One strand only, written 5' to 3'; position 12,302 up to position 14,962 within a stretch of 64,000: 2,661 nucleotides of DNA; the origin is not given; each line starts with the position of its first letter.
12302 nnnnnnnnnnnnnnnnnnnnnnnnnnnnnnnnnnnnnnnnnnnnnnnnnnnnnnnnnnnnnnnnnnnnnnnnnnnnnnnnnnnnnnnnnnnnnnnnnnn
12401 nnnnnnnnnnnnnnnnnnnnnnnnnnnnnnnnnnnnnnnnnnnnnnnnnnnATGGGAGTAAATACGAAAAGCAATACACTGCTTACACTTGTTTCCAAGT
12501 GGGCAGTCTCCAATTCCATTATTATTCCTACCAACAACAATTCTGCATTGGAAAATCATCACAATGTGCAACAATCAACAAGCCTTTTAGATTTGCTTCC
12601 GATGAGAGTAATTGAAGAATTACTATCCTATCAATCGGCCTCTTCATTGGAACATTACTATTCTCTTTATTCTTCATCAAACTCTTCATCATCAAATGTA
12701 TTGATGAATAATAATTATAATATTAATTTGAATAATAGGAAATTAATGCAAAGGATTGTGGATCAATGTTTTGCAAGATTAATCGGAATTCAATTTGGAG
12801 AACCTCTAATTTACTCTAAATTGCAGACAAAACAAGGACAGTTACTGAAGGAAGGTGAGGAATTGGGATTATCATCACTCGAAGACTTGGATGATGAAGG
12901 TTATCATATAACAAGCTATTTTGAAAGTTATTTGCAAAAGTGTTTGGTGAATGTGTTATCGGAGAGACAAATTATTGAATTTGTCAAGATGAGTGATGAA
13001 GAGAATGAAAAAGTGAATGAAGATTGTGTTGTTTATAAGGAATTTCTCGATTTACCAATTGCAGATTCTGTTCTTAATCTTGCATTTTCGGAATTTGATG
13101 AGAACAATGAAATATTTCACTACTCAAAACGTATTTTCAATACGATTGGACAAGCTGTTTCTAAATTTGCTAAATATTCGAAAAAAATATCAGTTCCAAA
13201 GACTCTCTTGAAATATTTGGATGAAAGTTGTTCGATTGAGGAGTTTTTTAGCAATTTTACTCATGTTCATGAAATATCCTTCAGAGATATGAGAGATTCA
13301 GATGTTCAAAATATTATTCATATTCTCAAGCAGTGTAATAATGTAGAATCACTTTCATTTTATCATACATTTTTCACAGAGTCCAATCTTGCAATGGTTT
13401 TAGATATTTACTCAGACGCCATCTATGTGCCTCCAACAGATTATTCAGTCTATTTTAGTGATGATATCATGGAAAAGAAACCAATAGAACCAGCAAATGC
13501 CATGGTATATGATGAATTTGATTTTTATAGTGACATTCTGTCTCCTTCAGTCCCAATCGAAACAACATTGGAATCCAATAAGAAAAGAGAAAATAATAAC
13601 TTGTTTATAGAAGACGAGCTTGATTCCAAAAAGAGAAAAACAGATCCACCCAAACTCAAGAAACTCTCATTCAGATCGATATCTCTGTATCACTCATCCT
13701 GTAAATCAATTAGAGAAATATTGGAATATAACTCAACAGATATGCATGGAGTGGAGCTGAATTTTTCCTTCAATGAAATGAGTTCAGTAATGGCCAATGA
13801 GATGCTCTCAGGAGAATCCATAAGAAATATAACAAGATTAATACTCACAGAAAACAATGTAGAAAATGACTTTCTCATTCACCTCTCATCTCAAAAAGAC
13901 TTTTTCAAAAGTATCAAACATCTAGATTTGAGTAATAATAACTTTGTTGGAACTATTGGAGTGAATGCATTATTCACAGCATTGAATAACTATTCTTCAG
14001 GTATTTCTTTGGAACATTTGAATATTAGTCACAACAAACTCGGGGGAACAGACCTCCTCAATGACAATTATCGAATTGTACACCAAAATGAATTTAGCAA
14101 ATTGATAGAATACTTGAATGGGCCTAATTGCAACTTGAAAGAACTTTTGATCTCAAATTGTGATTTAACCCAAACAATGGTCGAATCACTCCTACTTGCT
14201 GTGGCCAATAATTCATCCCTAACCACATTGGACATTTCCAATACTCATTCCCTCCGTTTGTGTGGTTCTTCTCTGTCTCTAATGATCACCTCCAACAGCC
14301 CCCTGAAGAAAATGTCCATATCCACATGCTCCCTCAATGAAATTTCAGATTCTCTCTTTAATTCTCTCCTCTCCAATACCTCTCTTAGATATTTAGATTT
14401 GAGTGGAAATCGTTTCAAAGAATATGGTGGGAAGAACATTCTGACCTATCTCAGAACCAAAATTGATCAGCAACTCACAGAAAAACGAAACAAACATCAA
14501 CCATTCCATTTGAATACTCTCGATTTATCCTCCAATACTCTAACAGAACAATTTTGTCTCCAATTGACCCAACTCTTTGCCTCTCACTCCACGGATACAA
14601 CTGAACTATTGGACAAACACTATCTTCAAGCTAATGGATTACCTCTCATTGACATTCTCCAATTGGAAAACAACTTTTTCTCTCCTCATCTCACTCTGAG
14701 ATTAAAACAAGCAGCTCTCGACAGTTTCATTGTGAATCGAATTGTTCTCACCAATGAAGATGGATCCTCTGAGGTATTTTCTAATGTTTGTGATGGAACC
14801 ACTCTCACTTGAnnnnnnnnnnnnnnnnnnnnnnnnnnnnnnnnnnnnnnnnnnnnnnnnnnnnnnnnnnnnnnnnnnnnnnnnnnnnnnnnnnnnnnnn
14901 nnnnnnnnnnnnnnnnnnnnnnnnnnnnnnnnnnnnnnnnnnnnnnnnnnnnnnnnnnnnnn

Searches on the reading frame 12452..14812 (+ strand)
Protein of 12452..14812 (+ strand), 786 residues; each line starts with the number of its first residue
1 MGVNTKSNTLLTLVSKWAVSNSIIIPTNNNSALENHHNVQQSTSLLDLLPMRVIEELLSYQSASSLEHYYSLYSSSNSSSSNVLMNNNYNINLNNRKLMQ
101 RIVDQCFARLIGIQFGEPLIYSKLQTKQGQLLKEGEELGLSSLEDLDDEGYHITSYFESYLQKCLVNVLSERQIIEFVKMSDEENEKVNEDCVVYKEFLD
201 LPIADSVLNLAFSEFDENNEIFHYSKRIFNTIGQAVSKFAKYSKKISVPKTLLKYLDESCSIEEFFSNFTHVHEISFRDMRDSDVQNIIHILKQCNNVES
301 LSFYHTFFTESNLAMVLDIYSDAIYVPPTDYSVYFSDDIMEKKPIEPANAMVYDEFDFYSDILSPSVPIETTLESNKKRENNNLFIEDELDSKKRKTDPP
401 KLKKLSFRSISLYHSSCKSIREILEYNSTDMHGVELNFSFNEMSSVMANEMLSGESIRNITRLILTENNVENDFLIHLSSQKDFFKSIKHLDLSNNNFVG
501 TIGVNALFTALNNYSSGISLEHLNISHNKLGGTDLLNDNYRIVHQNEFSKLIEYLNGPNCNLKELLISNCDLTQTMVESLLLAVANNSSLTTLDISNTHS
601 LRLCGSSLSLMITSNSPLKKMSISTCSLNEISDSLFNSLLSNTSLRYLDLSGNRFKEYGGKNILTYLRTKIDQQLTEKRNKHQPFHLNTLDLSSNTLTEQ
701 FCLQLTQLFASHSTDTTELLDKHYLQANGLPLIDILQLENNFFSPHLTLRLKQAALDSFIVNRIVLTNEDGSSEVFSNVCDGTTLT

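Call 15: find_encoding_contigs(protein=window:12452-14812:+, flank=10000, max_places=3)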
Protein window:12452-14812:+ (786 aa): no gene with exactly this product is on record in the collection.

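Call 55: search_protein_families(library=pfam, proteins=[window:12452-14812:+], max_evalue=0.00001)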
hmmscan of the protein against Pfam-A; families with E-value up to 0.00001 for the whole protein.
window:12452-14812:+ (786 aa): 1 family
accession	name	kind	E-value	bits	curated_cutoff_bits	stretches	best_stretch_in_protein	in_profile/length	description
PF13516.12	LRR_6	-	4.3e-07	29.9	23.4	0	641-655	1-15/24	Leucine Rich repeat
